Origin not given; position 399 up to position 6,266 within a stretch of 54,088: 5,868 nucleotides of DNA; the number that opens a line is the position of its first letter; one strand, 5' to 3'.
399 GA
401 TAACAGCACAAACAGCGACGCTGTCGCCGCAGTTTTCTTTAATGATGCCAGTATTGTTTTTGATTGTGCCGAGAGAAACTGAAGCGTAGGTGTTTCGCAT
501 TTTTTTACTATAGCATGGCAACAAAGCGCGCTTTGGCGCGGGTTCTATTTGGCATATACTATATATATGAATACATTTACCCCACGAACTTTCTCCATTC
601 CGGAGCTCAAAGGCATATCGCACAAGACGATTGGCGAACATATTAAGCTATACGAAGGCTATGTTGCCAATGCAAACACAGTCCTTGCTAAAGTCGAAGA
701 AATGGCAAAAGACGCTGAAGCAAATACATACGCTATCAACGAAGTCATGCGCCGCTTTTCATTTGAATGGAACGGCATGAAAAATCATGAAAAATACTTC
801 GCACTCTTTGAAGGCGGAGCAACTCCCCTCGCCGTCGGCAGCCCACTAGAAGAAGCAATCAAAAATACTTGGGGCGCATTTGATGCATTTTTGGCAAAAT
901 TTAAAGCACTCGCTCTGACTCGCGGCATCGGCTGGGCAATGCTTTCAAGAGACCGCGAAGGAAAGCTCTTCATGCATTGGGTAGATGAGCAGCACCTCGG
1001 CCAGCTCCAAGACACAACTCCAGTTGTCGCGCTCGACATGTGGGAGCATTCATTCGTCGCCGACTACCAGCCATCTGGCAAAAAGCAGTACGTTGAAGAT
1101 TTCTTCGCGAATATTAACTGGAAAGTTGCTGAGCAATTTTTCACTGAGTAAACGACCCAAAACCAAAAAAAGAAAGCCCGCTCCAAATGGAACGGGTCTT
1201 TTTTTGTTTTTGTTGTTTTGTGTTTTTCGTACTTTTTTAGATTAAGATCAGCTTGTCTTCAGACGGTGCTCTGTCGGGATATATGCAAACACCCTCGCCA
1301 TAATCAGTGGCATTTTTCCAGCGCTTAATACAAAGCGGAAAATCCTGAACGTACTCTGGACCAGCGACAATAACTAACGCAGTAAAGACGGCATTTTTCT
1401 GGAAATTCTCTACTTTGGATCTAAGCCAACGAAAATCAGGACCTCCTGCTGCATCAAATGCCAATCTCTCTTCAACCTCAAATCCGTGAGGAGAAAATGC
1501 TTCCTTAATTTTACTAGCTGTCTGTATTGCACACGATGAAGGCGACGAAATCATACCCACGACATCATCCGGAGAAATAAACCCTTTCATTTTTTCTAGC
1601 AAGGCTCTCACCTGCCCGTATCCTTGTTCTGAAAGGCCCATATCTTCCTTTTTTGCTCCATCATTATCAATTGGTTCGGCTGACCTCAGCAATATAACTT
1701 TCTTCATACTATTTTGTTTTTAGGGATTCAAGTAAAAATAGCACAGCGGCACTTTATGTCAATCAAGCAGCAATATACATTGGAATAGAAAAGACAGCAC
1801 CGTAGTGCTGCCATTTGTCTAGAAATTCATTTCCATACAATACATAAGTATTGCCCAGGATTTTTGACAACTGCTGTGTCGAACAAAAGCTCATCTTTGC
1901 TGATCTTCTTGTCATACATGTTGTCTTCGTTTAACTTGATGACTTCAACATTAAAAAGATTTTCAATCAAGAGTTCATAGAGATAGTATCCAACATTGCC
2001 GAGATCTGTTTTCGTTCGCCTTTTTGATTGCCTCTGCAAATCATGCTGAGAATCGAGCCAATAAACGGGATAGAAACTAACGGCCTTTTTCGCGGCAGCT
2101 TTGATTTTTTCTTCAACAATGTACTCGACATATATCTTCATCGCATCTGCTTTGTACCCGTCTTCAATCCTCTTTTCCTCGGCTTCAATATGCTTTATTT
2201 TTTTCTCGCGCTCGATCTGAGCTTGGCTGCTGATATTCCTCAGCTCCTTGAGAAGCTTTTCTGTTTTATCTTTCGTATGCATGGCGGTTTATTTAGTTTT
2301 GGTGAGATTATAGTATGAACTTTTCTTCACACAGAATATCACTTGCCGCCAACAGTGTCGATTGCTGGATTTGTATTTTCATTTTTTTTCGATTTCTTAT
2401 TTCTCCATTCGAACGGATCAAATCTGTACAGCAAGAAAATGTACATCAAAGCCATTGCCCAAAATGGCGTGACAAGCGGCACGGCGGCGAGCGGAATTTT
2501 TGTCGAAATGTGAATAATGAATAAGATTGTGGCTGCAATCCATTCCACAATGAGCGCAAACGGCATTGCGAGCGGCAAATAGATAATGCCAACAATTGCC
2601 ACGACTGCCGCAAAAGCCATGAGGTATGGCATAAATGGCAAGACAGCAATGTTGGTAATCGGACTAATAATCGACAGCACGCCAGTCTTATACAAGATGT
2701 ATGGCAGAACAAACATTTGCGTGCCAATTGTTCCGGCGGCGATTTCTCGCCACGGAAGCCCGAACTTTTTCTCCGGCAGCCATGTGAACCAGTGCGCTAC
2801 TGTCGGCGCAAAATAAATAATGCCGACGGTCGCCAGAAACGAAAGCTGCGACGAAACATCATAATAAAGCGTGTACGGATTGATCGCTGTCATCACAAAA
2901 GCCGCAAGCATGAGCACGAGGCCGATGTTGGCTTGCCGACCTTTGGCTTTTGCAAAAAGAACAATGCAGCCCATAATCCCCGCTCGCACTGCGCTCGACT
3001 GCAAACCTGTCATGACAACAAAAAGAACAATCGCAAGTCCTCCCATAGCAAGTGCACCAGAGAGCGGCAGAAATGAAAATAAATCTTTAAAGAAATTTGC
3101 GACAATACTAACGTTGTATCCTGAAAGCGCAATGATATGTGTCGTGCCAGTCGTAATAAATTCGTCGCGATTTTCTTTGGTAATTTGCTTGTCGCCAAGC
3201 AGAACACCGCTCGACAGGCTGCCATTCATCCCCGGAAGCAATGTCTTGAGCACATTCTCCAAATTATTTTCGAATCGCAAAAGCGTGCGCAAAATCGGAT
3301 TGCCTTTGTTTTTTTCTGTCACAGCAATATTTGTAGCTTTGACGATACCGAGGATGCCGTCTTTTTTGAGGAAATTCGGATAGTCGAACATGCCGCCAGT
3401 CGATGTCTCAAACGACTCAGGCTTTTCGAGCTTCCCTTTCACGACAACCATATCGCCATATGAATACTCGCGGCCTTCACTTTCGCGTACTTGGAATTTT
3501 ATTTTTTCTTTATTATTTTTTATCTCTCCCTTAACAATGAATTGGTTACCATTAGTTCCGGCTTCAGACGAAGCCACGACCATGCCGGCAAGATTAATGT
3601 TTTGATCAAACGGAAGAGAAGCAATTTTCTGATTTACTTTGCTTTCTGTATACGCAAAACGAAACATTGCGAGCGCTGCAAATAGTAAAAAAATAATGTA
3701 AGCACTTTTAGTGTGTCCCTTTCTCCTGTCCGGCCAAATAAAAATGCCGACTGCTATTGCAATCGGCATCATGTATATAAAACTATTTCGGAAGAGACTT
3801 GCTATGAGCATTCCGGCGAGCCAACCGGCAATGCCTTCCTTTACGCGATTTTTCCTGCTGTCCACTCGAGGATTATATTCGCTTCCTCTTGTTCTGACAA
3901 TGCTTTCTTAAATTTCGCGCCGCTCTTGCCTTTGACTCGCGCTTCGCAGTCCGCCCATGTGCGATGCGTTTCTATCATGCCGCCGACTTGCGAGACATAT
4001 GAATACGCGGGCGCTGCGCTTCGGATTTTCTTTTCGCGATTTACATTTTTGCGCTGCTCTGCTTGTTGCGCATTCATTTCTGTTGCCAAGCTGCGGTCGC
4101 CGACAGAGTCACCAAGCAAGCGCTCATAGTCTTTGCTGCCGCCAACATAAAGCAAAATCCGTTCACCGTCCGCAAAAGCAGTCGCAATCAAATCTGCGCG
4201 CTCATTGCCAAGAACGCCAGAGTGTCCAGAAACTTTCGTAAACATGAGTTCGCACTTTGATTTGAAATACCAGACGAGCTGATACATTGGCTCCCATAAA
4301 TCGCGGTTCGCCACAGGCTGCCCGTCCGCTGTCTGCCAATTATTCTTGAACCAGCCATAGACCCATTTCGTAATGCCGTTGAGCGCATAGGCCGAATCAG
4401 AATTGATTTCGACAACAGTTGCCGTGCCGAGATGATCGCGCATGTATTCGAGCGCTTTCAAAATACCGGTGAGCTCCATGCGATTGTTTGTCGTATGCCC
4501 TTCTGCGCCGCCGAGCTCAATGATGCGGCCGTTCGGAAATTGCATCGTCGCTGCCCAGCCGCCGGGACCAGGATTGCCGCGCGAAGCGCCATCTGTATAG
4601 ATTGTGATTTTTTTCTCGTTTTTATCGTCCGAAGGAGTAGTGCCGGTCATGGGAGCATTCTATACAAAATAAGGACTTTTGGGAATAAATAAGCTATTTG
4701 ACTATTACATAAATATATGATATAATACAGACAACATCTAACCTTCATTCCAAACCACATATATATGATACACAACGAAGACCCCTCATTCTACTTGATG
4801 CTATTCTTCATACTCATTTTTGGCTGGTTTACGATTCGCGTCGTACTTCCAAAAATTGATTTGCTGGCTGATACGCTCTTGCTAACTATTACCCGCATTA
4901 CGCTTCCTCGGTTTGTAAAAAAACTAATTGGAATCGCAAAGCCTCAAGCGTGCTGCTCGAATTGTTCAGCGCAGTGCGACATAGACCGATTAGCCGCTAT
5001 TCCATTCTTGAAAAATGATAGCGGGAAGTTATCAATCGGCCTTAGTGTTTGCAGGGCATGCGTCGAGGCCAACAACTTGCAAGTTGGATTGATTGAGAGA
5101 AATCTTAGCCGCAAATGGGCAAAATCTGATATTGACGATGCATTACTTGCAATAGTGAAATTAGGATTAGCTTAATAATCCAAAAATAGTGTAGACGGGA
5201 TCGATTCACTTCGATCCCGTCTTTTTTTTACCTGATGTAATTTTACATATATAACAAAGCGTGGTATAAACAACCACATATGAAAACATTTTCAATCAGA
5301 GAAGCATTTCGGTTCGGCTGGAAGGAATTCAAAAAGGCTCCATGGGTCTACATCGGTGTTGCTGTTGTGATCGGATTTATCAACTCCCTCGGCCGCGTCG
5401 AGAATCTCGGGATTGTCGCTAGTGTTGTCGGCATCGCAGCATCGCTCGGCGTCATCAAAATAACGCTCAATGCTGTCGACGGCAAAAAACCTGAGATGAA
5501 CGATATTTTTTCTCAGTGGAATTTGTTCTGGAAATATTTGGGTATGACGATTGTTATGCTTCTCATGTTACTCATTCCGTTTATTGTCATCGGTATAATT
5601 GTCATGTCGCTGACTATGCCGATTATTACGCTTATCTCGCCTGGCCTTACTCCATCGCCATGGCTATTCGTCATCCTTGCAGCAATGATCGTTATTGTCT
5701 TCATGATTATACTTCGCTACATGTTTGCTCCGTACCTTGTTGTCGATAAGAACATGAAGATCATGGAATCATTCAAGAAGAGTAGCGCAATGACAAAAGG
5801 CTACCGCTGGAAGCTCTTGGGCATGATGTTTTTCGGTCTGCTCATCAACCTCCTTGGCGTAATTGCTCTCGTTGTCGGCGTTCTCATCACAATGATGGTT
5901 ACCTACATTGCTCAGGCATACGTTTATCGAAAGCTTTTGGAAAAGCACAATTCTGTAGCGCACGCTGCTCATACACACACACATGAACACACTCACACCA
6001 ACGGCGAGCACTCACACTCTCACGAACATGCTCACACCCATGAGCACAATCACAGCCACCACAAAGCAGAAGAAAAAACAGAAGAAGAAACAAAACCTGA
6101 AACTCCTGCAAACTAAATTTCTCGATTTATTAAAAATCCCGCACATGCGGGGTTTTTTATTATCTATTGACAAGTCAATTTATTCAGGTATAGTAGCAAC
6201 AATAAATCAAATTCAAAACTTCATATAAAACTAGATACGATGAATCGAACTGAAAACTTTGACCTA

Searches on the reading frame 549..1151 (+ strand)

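Call 39: search_protein_families(library=pfam, proteins=[window:549-1151:+], max_evalue=0.0001)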
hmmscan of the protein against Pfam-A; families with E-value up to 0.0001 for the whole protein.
window:549-1151:+ (200 aa): 2 families
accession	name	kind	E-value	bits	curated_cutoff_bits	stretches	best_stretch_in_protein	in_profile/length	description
PF02777.23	Sod_Fe_C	-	5.6e-23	81.4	20.9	1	99-196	4-101/102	Iron/manganese superoxide dismutases, C-terminal domain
PF00081.27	Sod_Fe_N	-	5.1e-05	24.1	27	1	24-86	19-80/82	Iron/manganese superoxide dismutases, alpha-hairpin domain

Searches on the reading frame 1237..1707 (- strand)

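Call 87: search_protein_families(library=pfam, proteins=[window:1237-1707:-], max_evalue=0.0001)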
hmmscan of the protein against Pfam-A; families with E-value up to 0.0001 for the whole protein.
window:1237-1707:- (156 aa): 1 family
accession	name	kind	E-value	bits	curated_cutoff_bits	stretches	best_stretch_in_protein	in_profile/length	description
PF00300.27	His_Phos_1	-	9.3e-07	29.1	21.7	1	5-82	2-77/194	Histidine phosphatase superfamily (branch 1)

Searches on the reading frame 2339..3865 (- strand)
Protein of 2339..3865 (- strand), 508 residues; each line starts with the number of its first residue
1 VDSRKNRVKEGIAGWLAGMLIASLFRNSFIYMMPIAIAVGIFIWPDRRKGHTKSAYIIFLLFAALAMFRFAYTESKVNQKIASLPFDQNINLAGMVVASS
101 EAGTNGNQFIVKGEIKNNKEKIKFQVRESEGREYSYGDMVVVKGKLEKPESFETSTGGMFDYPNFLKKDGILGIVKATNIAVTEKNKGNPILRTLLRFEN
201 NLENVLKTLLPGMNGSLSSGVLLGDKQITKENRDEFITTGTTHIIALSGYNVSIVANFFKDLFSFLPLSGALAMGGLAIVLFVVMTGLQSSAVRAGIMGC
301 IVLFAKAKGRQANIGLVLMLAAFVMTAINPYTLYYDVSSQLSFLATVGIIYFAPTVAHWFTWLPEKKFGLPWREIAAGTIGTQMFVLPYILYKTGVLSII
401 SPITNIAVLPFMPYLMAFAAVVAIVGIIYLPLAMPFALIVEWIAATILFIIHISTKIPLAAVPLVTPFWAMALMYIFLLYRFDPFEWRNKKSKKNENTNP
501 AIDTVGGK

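Call 40: search_protein_families(library=pfam, proteins=[window:2339-3865:-], max_evalue=0.0001)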
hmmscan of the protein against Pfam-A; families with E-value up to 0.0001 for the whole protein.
window:2339-3865:- (508 aa): 2 families
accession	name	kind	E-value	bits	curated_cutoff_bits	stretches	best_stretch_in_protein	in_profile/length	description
PF03772.21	Competence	-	2.7e-39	135.6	23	1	222-480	2-262/270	Competence protein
PF13567.11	DUF4131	-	9.4e-15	55.1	31.6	1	30-178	9-160/165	Domain of unknown function (DUF4131)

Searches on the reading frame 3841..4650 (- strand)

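Call 39: search_protein_families(library=pfam, proteins=[window:3841-4650:-], max_evalue=0.0001)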
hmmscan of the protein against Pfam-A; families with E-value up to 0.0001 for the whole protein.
window:3841-4650:- (269 aa): 1 family
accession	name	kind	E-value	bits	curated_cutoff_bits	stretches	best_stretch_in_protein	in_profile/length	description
PF00075.30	RNase_H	-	2e-35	122.4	25.8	1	13-158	2-138/141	RNase H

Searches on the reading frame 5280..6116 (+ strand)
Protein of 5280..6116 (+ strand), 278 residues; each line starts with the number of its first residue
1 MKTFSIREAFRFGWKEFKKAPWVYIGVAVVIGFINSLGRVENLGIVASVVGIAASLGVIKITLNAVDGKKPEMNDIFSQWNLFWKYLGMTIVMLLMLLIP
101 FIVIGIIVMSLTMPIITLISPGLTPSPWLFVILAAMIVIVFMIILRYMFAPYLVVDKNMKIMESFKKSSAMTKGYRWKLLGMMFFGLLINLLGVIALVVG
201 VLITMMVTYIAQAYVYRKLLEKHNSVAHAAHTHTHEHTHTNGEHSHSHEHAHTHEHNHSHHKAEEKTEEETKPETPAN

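Call 39: search_protein_families(library=pfam, proteins=[window:5280-6116:+], max_evalue=0.0001)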
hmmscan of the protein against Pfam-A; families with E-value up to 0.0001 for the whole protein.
window:5280-6116:+ (278 aa): 1 family
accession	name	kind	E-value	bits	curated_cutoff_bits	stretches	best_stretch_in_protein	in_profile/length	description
PF06161.16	DUF975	-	6.8e-09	36.4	34.8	1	25-217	34-237/243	Protein of unknown function (DUF975)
